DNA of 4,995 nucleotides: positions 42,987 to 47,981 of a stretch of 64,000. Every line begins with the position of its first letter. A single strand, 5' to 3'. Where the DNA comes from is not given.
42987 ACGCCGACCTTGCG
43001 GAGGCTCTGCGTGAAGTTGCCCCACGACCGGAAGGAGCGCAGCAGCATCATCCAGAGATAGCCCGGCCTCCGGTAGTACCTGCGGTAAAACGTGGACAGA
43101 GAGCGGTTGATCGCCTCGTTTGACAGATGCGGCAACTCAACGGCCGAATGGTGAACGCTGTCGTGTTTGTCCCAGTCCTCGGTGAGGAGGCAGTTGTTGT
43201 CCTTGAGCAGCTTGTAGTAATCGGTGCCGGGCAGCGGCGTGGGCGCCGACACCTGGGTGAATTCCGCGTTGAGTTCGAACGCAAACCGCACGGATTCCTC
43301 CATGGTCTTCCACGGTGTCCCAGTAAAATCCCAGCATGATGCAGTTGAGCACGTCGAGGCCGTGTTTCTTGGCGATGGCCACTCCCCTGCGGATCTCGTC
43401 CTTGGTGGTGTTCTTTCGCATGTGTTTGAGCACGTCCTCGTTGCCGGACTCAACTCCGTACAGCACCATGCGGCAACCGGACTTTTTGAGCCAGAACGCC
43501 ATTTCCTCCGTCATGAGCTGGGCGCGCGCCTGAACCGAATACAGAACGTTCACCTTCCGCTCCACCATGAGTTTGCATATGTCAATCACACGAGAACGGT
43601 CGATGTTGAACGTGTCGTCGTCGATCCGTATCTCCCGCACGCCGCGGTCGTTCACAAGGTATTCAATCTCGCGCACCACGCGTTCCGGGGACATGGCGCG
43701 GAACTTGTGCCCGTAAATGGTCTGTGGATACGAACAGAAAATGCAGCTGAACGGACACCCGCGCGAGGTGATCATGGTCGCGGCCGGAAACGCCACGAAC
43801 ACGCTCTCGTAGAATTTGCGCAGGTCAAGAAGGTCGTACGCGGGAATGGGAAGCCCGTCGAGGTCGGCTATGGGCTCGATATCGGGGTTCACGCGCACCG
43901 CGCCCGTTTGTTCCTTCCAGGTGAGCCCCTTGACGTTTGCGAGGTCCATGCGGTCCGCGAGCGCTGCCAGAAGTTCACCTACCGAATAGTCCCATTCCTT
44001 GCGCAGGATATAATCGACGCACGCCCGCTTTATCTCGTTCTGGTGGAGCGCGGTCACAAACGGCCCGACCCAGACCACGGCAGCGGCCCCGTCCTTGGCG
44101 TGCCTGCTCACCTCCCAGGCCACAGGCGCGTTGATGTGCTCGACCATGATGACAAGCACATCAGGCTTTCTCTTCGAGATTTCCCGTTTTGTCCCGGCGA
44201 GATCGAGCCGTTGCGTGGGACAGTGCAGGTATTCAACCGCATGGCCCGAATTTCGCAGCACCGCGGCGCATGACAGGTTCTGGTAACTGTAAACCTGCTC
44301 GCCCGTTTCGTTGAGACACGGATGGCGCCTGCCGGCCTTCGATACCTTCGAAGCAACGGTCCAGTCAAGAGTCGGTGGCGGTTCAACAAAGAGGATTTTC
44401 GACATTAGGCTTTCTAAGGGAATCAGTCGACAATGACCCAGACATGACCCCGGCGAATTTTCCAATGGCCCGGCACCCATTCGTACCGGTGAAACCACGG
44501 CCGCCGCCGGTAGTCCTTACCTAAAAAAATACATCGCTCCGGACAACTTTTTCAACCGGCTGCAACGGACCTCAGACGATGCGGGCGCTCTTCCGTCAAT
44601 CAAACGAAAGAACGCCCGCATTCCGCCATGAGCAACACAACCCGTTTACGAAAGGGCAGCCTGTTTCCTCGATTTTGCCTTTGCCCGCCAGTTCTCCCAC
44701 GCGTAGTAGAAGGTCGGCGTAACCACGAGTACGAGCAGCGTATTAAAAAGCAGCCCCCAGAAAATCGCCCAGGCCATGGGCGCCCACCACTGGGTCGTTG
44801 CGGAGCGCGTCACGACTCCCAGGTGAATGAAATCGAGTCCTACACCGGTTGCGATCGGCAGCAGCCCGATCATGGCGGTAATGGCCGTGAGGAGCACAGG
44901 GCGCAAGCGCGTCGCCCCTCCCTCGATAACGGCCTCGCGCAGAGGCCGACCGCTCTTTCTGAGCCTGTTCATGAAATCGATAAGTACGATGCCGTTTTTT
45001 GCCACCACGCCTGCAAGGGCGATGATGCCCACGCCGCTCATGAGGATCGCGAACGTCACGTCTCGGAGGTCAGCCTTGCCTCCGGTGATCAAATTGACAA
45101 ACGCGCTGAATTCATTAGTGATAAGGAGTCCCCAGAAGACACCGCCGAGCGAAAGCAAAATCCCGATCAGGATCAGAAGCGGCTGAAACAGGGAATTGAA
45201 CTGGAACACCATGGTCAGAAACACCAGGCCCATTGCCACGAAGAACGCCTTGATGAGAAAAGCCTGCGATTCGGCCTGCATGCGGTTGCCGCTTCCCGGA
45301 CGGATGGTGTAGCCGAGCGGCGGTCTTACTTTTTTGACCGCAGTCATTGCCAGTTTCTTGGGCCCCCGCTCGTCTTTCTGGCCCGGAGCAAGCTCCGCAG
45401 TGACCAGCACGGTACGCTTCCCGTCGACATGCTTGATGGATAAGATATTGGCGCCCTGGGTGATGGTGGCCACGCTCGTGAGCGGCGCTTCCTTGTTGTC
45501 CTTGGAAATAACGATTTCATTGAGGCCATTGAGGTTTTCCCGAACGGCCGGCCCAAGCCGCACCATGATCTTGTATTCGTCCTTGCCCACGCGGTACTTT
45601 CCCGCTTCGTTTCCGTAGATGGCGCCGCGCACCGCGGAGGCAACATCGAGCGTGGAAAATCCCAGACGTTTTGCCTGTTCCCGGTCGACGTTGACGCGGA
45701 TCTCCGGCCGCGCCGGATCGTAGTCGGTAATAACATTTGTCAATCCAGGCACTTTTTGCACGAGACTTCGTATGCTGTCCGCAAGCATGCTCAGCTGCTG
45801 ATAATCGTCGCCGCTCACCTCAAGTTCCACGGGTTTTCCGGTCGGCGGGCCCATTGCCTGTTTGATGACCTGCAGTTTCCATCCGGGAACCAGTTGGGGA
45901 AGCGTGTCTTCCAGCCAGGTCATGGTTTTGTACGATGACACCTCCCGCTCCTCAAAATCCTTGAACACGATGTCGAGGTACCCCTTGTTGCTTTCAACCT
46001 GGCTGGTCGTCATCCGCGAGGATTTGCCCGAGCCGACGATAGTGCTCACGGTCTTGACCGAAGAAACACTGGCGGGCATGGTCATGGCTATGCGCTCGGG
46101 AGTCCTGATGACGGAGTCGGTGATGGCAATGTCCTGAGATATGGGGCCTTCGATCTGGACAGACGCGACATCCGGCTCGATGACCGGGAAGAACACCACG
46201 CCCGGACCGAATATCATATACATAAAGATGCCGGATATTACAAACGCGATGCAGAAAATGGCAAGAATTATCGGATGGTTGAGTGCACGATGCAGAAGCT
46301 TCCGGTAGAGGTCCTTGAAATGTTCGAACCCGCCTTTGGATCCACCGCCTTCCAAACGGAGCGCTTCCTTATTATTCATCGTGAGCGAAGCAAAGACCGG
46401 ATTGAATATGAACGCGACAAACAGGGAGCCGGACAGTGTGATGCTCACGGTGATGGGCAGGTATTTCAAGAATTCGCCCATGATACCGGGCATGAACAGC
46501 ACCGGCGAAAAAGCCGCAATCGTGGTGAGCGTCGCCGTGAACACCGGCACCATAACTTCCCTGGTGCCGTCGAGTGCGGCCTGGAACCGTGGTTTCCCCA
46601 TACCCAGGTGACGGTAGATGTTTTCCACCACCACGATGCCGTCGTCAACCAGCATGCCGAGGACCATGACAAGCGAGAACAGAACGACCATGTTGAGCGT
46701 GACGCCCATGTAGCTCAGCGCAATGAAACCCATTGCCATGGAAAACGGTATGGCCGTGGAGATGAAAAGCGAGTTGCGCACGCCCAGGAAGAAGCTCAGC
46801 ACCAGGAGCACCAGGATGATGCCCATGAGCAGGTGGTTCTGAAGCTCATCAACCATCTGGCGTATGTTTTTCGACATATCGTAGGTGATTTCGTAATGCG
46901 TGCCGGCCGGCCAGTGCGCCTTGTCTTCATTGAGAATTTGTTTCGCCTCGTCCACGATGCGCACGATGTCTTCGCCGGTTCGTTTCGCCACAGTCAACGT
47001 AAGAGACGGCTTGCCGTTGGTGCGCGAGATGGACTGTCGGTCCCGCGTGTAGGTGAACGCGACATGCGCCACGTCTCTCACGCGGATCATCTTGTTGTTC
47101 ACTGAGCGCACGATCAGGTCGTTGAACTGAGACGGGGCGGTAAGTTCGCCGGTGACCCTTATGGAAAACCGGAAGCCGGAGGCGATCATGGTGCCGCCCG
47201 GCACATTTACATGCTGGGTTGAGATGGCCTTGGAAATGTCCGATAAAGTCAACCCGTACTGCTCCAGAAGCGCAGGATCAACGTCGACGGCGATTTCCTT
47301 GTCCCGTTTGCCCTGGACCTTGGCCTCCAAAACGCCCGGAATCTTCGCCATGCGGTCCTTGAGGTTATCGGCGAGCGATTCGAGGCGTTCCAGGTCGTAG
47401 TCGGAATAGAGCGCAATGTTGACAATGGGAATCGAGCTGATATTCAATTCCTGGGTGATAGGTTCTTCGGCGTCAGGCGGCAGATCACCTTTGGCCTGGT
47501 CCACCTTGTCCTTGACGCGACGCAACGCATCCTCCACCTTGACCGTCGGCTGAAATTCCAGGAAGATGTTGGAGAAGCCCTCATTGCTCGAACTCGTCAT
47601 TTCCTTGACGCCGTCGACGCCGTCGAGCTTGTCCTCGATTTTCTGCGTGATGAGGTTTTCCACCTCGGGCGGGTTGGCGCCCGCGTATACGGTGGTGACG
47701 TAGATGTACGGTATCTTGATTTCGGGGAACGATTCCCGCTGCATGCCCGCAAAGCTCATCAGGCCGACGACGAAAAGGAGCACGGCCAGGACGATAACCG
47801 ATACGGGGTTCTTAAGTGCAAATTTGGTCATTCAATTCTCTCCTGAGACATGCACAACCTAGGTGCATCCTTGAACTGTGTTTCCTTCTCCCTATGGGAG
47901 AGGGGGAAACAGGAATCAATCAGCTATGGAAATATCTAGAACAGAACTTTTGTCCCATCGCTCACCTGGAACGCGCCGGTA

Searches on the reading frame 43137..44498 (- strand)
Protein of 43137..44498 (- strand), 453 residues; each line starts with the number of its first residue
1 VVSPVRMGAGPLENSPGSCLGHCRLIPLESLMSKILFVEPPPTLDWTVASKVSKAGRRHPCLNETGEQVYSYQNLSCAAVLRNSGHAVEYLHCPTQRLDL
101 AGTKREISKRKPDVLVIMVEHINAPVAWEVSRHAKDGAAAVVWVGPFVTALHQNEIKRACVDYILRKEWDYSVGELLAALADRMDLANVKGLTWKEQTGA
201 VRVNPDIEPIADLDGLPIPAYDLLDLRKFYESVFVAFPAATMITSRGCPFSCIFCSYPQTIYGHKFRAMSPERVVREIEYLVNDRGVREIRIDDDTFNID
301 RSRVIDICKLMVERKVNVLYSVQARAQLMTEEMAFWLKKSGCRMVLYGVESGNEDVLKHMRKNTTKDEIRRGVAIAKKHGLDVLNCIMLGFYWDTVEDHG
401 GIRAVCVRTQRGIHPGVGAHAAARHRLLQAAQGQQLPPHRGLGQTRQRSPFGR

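Call 58: search_protein_families(library=pfam, proteins=[window:43137-44498:-], max_evalue=0.001)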
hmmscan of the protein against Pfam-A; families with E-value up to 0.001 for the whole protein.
window:43137-44498:- (453 aa): 2 families
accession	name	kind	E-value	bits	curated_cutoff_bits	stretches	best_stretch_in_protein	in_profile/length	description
PF04055.27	Radical_SAM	-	1.6e-23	84.1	29.5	1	242-390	1-151/166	Radical SAM superfamily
PF02310.24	B12-binding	-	6.7e-05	23.1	32.1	1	77-167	20-111/121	B12 binding domain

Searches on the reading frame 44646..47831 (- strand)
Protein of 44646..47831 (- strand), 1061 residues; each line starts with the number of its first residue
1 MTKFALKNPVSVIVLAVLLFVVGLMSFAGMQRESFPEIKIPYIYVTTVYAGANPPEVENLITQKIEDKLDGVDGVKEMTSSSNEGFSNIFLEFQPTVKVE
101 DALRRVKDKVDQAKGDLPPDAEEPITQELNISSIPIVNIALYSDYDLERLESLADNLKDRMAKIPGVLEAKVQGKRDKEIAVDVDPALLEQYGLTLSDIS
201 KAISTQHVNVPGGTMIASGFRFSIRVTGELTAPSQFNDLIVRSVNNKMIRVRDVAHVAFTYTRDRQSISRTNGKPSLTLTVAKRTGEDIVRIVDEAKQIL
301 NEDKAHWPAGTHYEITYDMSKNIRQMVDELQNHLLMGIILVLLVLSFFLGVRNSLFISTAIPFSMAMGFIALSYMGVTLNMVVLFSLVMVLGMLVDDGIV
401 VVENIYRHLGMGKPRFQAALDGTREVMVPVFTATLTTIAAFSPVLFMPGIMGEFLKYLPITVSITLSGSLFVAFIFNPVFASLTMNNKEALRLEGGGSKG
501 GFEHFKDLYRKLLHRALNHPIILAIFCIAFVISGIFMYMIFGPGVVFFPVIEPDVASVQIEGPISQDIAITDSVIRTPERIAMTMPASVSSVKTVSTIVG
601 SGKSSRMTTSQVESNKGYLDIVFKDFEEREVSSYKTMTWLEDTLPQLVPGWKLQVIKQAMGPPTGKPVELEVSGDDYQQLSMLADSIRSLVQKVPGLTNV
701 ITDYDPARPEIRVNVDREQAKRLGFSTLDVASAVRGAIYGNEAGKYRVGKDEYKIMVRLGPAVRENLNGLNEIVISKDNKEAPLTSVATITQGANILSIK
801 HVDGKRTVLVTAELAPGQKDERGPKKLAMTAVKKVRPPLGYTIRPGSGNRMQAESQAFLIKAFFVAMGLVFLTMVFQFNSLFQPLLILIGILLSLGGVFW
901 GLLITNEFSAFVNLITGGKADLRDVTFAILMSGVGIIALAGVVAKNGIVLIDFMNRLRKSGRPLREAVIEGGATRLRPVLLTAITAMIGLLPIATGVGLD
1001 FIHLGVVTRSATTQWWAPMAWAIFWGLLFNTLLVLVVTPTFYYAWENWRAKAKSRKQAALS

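Call 58: search_protein_families(library=pfam, proteins=[window:44646-47831:-], max_evalue=0.001)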
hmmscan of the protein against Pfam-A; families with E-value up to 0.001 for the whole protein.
window:44646-47831:- (1061 aa): 2 families
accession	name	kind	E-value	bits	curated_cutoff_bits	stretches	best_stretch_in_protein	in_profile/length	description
PF00873.25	ACR_tran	-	2.2e-192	641.9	28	1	1-1044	1-1019/1021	AcrB/AcrD/AcrF family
PF03176.21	MMPL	-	0.00018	21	20.5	0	804-908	85-194/333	MMPL family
